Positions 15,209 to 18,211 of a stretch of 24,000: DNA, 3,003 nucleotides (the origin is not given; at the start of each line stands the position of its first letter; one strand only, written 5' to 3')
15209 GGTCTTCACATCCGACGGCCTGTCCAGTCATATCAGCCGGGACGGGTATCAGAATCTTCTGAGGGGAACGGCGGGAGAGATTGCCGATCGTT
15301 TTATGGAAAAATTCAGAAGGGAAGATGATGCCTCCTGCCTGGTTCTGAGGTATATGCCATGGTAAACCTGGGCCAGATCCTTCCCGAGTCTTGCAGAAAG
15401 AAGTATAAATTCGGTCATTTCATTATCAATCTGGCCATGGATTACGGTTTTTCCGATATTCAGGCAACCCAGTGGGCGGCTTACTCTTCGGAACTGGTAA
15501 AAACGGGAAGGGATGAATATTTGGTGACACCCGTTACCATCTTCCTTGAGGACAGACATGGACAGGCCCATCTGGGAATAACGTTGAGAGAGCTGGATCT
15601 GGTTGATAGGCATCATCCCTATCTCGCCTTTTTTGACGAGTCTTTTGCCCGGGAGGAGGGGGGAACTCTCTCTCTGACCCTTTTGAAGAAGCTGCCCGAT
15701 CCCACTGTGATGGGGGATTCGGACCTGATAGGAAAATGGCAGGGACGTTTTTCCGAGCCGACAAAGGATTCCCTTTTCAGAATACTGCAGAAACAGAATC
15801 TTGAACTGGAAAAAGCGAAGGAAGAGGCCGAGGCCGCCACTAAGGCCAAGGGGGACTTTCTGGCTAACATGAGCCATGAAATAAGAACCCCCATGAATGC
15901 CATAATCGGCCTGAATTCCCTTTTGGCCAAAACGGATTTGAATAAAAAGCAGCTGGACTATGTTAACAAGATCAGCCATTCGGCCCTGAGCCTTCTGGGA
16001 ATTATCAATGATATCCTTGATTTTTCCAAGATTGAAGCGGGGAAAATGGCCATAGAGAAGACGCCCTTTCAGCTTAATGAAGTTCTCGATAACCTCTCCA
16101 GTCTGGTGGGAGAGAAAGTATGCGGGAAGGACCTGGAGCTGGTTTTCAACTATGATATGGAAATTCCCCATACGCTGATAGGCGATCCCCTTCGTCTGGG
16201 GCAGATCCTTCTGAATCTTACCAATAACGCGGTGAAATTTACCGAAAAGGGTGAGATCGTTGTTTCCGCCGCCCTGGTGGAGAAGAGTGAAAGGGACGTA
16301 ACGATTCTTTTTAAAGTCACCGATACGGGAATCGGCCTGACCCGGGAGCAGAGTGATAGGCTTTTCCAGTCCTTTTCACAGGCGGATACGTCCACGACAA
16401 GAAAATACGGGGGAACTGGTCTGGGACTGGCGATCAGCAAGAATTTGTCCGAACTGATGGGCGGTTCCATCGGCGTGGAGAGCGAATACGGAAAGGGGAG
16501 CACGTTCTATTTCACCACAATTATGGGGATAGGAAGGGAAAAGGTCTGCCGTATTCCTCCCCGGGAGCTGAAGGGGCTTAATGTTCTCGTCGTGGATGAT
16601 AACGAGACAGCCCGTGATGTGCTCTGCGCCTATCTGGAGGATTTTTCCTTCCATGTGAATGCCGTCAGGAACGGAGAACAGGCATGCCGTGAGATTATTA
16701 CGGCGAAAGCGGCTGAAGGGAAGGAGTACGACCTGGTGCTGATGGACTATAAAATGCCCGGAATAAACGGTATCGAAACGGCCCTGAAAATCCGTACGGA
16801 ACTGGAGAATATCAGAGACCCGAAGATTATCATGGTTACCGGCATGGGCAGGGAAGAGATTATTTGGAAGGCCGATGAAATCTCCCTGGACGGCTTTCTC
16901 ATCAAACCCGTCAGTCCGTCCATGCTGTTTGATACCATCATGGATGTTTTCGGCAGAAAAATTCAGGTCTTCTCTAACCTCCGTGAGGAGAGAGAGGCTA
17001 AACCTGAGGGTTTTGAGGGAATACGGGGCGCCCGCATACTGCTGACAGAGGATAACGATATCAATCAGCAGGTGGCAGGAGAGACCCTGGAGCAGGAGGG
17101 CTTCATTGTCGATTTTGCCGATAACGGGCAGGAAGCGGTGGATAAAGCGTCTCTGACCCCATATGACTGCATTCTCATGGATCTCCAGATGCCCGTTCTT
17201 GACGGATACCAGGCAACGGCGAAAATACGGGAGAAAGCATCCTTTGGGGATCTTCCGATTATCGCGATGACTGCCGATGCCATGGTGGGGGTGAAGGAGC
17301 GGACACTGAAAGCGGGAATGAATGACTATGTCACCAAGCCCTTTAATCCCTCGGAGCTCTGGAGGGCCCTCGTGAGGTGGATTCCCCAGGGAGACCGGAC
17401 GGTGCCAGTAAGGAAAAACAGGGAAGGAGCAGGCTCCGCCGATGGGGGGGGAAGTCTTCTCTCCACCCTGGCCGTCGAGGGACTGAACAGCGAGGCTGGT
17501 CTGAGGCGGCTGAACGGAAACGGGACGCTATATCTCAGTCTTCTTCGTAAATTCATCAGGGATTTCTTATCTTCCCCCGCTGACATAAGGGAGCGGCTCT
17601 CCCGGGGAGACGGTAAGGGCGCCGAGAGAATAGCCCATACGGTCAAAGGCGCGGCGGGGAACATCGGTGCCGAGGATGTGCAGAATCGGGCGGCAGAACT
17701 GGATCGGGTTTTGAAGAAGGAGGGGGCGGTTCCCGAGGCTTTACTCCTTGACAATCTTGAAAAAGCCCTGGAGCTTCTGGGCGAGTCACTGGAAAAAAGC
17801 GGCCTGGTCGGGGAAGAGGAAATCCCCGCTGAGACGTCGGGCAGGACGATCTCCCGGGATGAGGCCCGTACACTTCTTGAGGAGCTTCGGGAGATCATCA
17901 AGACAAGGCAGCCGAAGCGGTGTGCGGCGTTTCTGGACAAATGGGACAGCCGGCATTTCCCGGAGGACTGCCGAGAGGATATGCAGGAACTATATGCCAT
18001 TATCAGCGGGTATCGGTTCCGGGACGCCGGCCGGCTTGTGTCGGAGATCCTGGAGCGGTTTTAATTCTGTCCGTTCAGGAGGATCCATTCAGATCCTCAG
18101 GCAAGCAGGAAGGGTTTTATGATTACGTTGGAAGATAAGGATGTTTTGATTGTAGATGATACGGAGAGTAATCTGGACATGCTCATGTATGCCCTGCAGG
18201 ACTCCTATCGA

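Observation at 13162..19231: Stressosome (RsbR-S-T-X) cassette with no sigma-B arm, joined by overlapping codons to a hybrid-kinase phosphorelay and an HD-GYP regulator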

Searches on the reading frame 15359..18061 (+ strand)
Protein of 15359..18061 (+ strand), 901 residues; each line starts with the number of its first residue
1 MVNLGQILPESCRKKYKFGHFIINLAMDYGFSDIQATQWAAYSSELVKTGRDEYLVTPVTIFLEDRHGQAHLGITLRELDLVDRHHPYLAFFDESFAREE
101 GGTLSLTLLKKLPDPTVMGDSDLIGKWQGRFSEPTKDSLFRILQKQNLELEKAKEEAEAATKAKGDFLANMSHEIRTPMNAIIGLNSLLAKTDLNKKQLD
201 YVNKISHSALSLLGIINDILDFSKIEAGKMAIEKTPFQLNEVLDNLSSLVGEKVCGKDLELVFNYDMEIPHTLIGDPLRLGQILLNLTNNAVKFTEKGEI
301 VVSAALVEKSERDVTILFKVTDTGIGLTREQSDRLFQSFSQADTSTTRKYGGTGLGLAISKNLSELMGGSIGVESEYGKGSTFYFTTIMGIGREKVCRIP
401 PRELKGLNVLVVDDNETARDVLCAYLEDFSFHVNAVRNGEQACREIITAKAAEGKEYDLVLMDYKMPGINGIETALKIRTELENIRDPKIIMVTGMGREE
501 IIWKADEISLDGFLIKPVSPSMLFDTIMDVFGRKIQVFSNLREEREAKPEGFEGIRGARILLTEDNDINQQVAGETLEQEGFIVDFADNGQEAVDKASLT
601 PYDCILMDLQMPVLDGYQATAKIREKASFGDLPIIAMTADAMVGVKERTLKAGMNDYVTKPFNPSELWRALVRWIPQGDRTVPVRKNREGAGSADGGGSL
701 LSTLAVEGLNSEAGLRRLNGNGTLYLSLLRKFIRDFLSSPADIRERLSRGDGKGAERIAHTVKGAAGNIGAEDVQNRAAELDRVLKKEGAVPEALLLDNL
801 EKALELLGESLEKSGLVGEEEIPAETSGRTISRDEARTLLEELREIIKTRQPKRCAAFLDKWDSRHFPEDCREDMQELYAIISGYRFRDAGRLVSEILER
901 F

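Call 5: search_protein_families(library=pfam, proteins=[window:15359-18061:+], max_evalue=0.01)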
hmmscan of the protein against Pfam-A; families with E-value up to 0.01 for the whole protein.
window:15359-18061:+ (901 aa): 4 families
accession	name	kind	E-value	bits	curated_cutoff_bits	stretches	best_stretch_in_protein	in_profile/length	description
PF00072.30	Response_reg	-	2.2e-48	163.5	30.2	2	560-670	1-109/111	Response regulator receiver domain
PF02518.31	HATPase_c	-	7.3e-28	97.7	26.4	1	275-386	1-106/111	Histidine kinase-, DNA gyrase B-, and HSP90-like ATPase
PF00512.31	HisKA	-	4.2e-21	75.2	26.9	1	163-228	1-66/66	His Kinase A (phospho-acceptor) domain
PF01627.28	Hpt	-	1.7e-10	41.4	24.6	1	728-807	2-81/84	Hpt domain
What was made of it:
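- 15845..16516 (+): HK catalytic core: HisKA (aa 163-228) and HATPase_c (aa 275-386). Pfam 4.2e-21 and 7.3e-28 (call 5).
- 16583..17368 (+): Two receiver domains (about aa 409-525 and aa 560-670). Both keep the acidic pocket, phospho-Asp, Thr and Lys. Pfam Response_reg 2.2e-48, two stretches (call 5).
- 17540..17779 (+): HPt domain (aa 728-807) with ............. Pfam Hpt 1.7e-10 (call 5).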

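Call 6: search_protein_families(library=ncbifam, proteins=[window:15359-18061:+], max_evalue=0.01)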
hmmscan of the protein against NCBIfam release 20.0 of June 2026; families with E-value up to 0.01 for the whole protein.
window:15359-18061:+ (901 aa): 159 families (the best 25 are shown)
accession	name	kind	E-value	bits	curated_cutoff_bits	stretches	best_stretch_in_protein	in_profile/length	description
NF008318.0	PRK11107.1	equivalog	8e-149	497.4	890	3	144-395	273-524/920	two-component sensor histidine kinase BarA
TIGR02956.1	TMAO_torS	equivalog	3.5e-121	406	676.5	2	143-534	443-824/967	TMAO reductase system sensor histidine kinase/response regulator TorS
NF045901.1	HisKinLetSLeg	equivalog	8.6e-115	384.7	1650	3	141-384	270-513/906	two-component system sensor histidine kinase LetS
NF011874.0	PRK15347.1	equivalog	3.2e-113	379.6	852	4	144-385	378-610/921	two component system sensor kinase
NF041947.1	LuxQ_Vibrio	equivalog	1.2e-111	374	1200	2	151-484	459-794/843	quorum-sensing autoinducer 2 sensor kinase/phosphatase LuxQ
NF008302.0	PRK11091.1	equivalog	2.7e-105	353.2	838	2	151-544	270-656/779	aerobic respiration two-component sensor histidine kinase ArcB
NF038297.2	hybrid_HK_HrmK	equivalog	1.6e-88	297.9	725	2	141-497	212-574/607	hybrid histidine kinase/response regulator HrmK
NF008099.0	PRK10841.1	equivalog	1.3e-81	274.7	920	3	150-384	456-685/949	two-component system sensor histidine kinase RcsC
NF008543.0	PRK11466.1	equivalog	7.3e-73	245.8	982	2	143-478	423-748/914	TMAO reductase system sensor histidine kinase/response regulator TorS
NF007420.1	PRK09959.1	equivalog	3.7e-60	203.6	1995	2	148-481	698-1027/1197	acid-sensing system histidine kinase EvgS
NF047465.1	hybrid_HK_LvrA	exception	9.3e-56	189.3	1200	2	151-383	189-416/819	hybrid histidine kinase/response regulator LvrA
NF041832.1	near_NosP_CTERM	subfamily_domain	1.1e-55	189.2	400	2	158-525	1-364/370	NahK/ErcS family hybrid sensor histidine kinase/response regulator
NF046044.1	PnpS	equivalog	6.3e-52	176.9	400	1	161-386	167-388/390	two-component system histidine kinase PnpS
NF047874.1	MASE3_PAS_HK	subfamily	1.7e-47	162.6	560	1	144-386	378-622/655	MASE3 domain-containing sensor histidine kinase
NF041880.1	EPS_EpsF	equivalog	3.5e-43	147.8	900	3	152-384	262-488/492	response regulator EpsF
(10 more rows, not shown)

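Call 26: find_homologous_proteins(query=window:15359-18061:+, max_evalue=1e-30)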
Query window:15359-18061:+ (901 aa): 8000 proteins with E <= 1e-30 among 8000 candidates; the best 120 are listed.
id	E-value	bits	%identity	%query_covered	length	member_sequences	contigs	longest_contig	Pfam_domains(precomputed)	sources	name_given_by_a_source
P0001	0.0e+0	1843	93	100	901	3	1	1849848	PF02518.32,PF00512.32,PF00072.31,PF01627.29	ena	-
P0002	2.8e-287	974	59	84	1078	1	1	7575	PF13426.14,PF08448.17,PF02518.32,PF00512.32,PF00072.31,PF01627.29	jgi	-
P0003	3.6e-271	920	59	83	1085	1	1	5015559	PF08448.17,PF02518.32,PF00512.32,PF00072.31,PF01627.29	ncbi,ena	-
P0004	4.6e-270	917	59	83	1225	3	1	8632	PF13426.14,PF13188.14,PF08448.17,PF02518.32,PF00512.32,PF00989.32,PF00072.31,PF01627.29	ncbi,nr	ncbi:MAG: response regulator, partial [Spirochaetales bacterium]|nr:response regulator [Spirochaetal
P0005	3.2e-269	914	64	74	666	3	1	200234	PF02518.32,PF00512.32,PF00072.31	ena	-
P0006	1.3e-268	912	59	84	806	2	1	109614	PF02518.32,PF00512.32,PF00072.31,PF01627.29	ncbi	ncbi:MAG: response regulator, partial [Spirochaetaceae bacterium]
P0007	6.9e-268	910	58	82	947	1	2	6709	PF08447.19,PF02518.32,PF00512.32,PF00072.31,PF01627.29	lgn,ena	-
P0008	1.1e-267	909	57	81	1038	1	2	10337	PF08448.17,PF02518.32,PF00512.32,PF00072.31,PF01627.29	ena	-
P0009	8.9e-266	903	57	81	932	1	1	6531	PF02518.32,PF00512.32,PF00072.31,PF01627.29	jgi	jgi:two-component system, sensor histidine kinase and response regulator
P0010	1.4e-264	899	59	78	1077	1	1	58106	PF02518.32,PF00512.32,PF00072.31,PF01627.29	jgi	jgi:two-component system, sensor histidine kinase and response regulator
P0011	8.3e-264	896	56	82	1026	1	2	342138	PF02518.32,PF00512.32,PF00072.31,PF01627.29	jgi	jgi:two-component system, sensor histidine kinase and response regulator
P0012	2.0e-263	895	58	83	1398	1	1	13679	PF13426.14,PF13188.14,PF22673.3,PF00512.32,PF00072.31,PF01627.29,PF00672.31,PF08447.19,PF02743.25,PF08448.17,PF02518.32,PF00989.32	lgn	-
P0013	4.7e-262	890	57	81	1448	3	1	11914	PF08447.19,PF13426.14,PF13188.14,PF12860.14,PF24820.2,PF08448.17,PF02518.32,PF00512.32,PF00989.32,PF00072.31,PF01627.29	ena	-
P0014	4.8e-258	877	57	83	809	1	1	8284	PF02518.32,PF00512.32,PF00072.31,PF01627.29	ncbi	-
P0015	9.3e-258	876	54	84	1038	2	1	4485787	PF08448.17,PF02518.32,PF00512.32,PF00072.31,PF01627.29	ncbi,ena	-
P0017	3.1e-252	858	50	100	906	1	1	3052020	PF02518.32,PF00512.32,PF00072.31,PF01627.29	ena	-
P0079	1.4e-205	703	43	98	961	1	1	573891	PF02518.32,PF00512.32,PF00072.31,PF01627.29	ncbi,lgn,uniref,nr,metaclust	ncbi:response regulator [Desulfobacula phenolica]|uniref:Sensory/regulatory protein RpfC n=1 Tax=Des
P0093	5.8e-204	698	43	97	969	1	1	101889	PF02518.32,PF00512.32,PF00072.31,PF01627.29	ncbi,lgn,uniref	ncbi:response regulator [Oleidesulfovibrio sp.]|uniref:response regulator n=1 Tax=Oleidesulfovibrio 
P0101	1.2e-203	697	42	100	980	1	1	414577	PF02518.32,PF00512.32,PF00072.31,PF01627.29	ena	-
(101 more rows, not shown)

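Call 28: find_encoding_contigs(protein=P0001, flank=10000, max_places=2)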
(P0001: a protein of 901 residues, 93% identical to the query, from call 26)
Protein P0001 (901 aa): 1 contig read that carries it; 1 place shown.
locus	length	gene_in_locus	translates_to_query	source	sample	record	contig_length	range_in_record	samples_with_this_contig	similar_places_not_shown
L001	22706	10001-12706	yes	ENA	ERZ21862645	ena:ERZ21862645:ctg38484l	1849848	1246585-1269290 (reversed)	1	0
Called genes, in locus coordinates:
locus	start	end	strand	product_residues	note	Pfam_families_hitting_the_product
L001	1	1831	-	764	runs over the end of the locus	PF01301:Glyco_hydro_35, PF02449:Glyco_hydro_42 (weak)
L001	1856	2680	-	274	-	PF04909:Amidohydro_2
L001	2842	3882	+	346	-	PF00389:2-Hacid_dh, PF03446:NAD_binding_2 (faint), PF02826:2-Hacid_dh_C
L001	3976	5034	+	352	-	-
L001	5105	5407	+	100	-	PF03992:ABM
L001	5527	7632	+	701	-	PF00672:HAMP (faint), PF00015:MCPsignal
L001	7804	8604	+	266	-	PF13466:STAS_2 (faint), PF00989:PAS, PF13188:PAS_8 (weak), PF08448:PAS_4, PF13426:PAS_9, PF01740:STAS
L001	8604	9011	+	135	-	PF01740:STAS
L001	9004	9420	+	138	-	PF13581:HATPase_c_2, PF02518:HATPase_c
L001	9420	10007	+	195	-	PF07228:SpoIIE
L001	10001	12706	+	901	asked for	PF00512:HisKA, PF02518:HATPase_c, PF00072:Response_reg, PF01627:Hpt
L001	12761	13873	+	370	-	PF00072:Response_reg, PF13487:HD_5, PF01966:HD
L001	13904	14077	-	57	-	-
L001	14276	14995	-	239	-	PF00072:Response_reg, PF00486:Trans_reg_C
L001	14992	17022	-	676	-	PF00512:HisKA, PF02518:HATPase_c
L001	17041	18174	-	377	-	-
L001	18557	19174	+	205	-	PF01464:SLT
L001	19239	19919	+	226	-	PF02223:Thymidylate_kin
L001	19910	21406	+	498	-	PF01487:DHquinase_I, PF08501:Shikimate_dh_N, PF01488:Shikimate_DH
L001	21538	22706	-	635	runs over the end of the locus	PF27388:TP_0021_N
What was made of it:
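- Checked: An in-frame ATG at 14338 is also possible, but the gene caller on the 93%-identical contig L001 chose the equivalent of 14362 (call 28).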

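Call 29: find_encoding_contigs(protein=P0017, flank=8000, max_places=2)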
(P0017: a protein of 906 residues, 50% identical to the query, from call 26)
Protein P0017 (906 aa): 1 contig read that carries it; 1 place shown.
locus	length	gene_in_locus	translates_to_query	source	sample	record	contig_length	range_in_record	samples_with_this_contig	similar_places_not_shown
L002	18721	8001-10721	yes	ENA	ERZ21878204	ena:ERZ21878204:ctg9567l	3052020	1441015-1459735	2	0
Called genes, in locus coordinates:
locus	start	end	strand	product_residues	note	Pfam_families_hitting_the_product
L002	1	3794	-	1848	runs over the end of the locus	PF00497:SBP_bac_3, PF02743:dCache_1 (weak), PF13426:PAS_9 (weak), PF00989:PAS, PF13426:PAS_9, PF00512:HisKA, PF02518:HATPase_c, PF00072:Response_reg, +3 more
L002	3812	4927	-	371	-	PF00072:Response_reg, PF13487:HD_5, PF01966:HD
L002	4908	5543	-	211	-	PF01627:Hpt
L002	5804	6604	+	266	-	PF00989:PAS (weak), PF08448:PAS_4, PF13426:PAS_9, PF01740:STAS, PF13466:STAS_2 (weak)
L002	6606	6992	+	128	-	PF01740:STAS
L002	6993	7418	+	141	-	PF13581:HATPase_c_2, PF02518:HATPase_c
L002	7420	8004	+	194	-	PF07228:SpoIIE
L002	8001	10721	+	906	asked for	PF00512:HisKA, PF02518:HATPase_c, PF00072:Response_reg, PF01627:Hpt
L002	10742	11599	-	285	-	PF01734:Patatin, PF19890:DUF6363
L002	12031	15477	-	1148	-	PF00289:Biotin_carb_N, PF02786:CPSase_L_D2, PF07478:Dala_Dala_lig_C, PF02785:Biotin_carb_C, PF00682:HMGL-like, PF02436:PYC_OADA, PF00364:Biotin_lipoyl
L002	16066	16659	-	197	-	PF01694:Rhomboid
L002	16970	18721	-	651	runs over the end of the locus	PF00005:ABC_tran, PF02463:SMC_N (faint), PF13555:AAA_29 (faint), PF13304:AAA_21 (faint), PF12848:ABC_tran_Xtn, PF00005:ABC_tran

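Call 30: find_encoding_contigs(protein=P0079, flank=8000, max_places=2)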
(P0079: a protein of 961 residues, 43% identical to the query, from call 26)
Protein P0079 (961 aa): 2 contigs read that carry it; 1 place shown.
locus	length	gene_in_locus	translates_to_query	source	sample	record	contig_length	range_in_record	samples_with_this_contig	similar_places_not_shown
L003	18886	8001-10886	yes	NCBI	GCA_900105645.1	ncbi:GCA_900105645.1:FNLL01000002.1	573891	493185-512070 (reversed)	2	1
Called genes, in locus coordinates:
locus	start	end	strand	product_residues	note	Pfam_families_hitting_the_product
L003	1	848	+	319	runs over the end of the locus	-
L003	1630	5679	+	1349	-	PF00497:SBP_bac_3, PF00989:PAS, PF13426:PAS_9, PF13426:PAS_9, PF00989:PAS, PF08447:PAS_3, PF00989:PAS, PF08447:PAS_3, +5 more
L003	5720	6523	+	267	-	PF00989:PAS, PF08448:PAS_4, PF13426:PAS_9, PF01740:STAS, PF13466:STAS_2 (weak)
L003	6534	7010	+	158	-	PF01740:STAS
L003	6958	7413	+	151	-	PF13581:HATPase_c_2, PF02518:HATPase_c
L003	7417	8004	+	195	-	PF07228:SpoIIE (weak)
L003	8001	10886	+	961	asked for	PF00512:HisKA, PF02518:HATPase_c, PF00072:Response_reg, PF01627:Hpt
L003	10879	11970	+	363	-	PF00072:Response_reg, PF13487:HD_5, PF01966:HD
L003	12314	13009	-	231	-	PF01520:Amidase_3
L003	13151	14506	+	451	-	PF05697:Trigger_N, PF00254:FKBP_C, PF05698:Trigger_C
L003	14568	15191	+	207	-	PF00574:CLP_protease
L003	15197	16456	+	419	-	PF06689:zf-C4_ClpX, PF00158:Sigma54_activat (faint), PF00004:AAA, PF07724:AAA_2, PF07728:AAA_5 (weak), PF13401:AAA_22 (faint), PF10431:ClpB_D2-small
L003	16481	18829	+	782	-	PF02190:LON_substr_bdg, PF00004:AAA, PF07728:AAA_5, PF22667:Lon_lid, PF05362:Lon_C, PF13541:ChlI (weak)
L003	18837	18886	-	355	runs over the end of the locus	PF07497:Rho_RNA_bind, PF00006:ATP-synt_ab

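Call 32: find_encoding_contigs(protein=P0093, flank=8000, max_places=1)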
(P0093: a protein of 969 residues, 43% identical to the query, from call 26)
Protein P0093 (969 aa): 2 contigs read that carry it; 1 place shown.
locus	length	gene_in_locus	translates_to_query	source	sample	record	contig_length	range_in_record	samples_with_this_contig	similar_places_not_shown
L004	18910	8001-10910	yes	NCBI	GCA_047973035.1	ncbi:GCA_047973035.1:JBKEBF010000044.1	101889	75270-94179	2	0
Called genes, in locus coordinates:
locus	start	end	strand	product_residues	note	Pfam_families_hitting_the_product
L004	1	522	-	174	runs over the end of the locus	PF03928:HbpS-like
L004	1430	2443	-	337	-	PF01757:Acyl_transf_3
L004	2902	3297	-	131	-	PF11969:DcpS_C, PF01230:HIT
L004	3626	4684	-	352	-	PF02388:FemAB, PF13480:Acetyltransf_6 (weak), PF02388:FemAB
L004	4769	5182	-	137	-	PF14760:Rnk_N, PF01272:GreA_GreB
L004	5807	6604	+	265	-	PF00989:PAS, PF08448:PAS_4, PF13426:PAS_9, PF01740:STAS, PF13466:STAS_2 (weak)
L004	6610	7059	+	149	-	PF01740:STAS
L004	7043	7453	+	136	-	PF13581:HATPase_c_2, PF02518:HATPase_c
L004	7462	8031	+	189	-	PF07228:SpoIIE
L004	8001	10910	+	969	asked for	PF00512:HisKA, PF02518:HATPase_c, PF00072:Response_reg, PF01627:Hpt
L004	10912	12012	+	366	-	PF00072:Response_reg, PF13487:HD_5, PF01966:HD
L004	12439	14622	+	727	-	PF08448:PAS_4, PF13426:PAS_9 (faint), PF00015:MCPsignal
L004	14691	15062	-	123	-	PF16518:GrlR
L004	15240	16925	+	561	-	PF00005:ABC_tran, PF02463:SMC_N (faint), PF13476:AAA_23 (faint), PF13304:AAA_21 (faint), PF12848:ABC_tran_Xtn, PF00005:ABC_tran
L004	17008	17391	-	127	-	-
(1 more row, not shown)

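Call 33: find_encoding_contigs(protein=P0101, flank=8000, max_places=1)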
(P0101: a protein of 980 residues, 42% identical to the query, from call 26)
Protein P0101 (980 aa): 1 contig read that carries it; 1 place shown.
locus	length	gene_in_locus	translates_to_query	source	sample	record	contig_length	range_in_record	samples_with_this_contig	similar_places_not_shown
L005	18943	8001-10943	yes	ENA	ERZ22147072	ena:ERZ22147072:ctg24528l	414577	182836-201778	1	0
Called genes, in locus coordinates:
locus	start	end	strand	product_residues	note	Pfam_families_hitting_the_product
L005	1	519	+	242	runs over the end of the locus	PF00497:SBP_bac_3 (weak)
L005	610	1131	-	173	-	-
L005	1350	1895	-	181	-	PF00254:FKBP_C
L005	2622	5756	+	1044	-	PF00497:SBP_bac_3, PF00497:SBP_bac_3, PF00989:PAS, PF08448:PAS_4 (weak), PF13426:PAS_9, PF13426:PAS_9, PF00989:PAS, PF13426:PAS_9, +8 more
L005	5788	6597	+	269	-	PF00989:PAS, PF08448:PAS_4, PF13426:PAS_9, PF01740:STAS, PF13466:STAS_2 (weak)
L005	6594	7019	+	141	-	-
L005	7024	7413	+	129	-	PF13581:HATPase_c_2, PF02518:HATPase_c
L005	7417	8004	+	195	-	PF07228:SpoIIE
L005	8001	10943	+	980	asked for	PF00512:HisKA, PF02518:HATPase_c, PF00072:Response_reg, PF01627:Hpt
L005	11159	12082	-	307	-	PF00535:Glycos_transf_2, PF13641:Glyco_tranf_2_3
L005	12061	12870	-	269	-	PF00581:Rhodanese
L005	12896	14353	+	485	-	PF26314:MptA_B_family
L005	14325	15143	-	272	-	-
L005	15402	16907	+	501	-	PF13506:Glyco_transf_21, PF00535:Glycos_transf_2, PF13641:Glyco_tranf_2_3, PF13632:Glyco_trans_2_3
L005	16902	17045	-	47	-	-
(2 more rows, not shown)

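Call 81: find_encoding_contigs(protein=P0003, flank=7000, max_places=1)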
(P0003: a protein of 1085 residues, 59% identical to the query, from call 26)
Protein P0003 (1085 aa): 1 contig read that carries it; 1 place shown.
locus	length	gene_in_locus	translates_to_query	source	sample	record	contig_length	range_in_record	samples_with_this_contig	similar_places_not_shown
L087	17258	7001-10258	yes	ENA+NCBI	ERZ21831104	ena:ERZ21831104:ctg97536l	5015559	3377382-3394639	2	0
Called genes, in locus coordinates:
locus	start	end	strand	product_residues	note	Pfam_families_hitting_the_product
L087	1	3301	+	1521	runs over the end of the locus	PF00497:SBP_bac_3, PF02743:dCache_1, PF00512:HisKA, PF02518:HATPase_c, PF00072:Response_reg, PF01627:Hpt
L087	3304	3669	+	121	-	PF00072:Response_reg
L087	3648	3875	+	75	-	PF00072:Response_reg (weak)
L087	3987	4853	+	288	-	PF00989:PAS (faint), PF08448:PAS_4, PF13188:PAS_8 (faint), PF13426:PAS_9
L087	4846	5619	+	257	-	PF00989:PAS, PF08448:PAS_4, PF13426:PAS_9, PF01740:STAS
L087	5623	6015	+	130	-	PF01740:STAS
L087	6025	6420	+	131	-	PF13581:HATPase_c_2, PF02518:HATPase_c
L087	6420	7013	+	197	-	PF07228:SpoIIE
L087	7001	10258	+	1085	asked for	PF08448:PAS_4 (weak), PF00512:HisKA, PF02518:HATPase_c, PF00072:Response_reg, PF01627:Hpt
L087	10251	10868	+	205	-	PF01627:Hpt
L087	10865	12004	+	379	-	PF00072:Response_reg, PF13487:HD_5, PF01966:HD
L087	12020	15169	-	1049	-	PF00873:ACR_tran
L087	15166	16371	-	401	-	-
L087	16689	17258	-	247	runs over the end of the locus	PF00290:Trp_syntA, PF04131:NanE (weak)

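Call 82: find_encoding_contigs(protein=P0015, flank=7000, max_places=1)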
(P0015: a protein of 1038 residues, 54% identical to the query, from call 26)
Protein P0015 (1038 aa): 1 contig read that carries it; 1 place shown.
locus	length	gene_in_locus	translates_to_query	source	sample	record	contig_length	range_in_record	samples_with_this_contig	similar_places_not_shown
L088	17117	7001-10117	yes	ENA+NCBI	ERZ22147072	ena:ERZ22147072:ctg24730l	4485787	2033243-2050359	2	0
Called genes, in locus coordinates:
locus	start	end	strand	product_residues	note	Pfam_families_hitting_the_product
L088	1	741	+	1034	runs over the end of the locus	PF00873:ACR_tran, PF03176:MMPL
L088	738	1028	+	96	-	PF00543:P-II (weak)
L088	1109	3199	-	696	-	PF02743:dCache_1, PF00672:HAMP, PF00015:MCPsignal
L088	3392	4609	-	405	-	PF01259:SAICAR_synt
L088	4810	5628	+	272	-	PF00989:PAS, PF13188:PAS_8 (weak), PF08448:PAS_4, PF13426:PAS_9, PF01740:STAS, PF13466:STAS_2 (weak)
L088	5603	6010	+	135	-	PF01740:STAS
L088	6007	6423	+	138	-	PF13581:HATPase_c_2, PF02518:HATPase_c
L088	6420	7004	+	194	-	PF07228:SpoIIE (faint)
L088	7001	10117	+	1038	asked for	PF08448:PAS_4, PF00512:HisKA, PF02518:HATPase_c, PF00072:Response_reg, PF01627:Hpt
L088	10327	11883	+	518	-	PF06580:His_kinase, PF02518:HATPase_c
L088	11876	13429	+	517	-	PF00072:Response_reg, PF00165:HTH_AraC (weak), PF12833:HTH_18, PF00165:HTH_AraC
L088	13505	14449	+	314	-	PF03401:TctC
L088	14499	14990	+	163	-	-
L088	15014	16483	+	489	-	PF01970:TctA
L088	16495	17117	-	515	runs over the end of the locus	PF00270:DEAD, PF00271:Helicase_C, PF16124:RecQ_Zn_bind (weak), PF09382:RQC (weak)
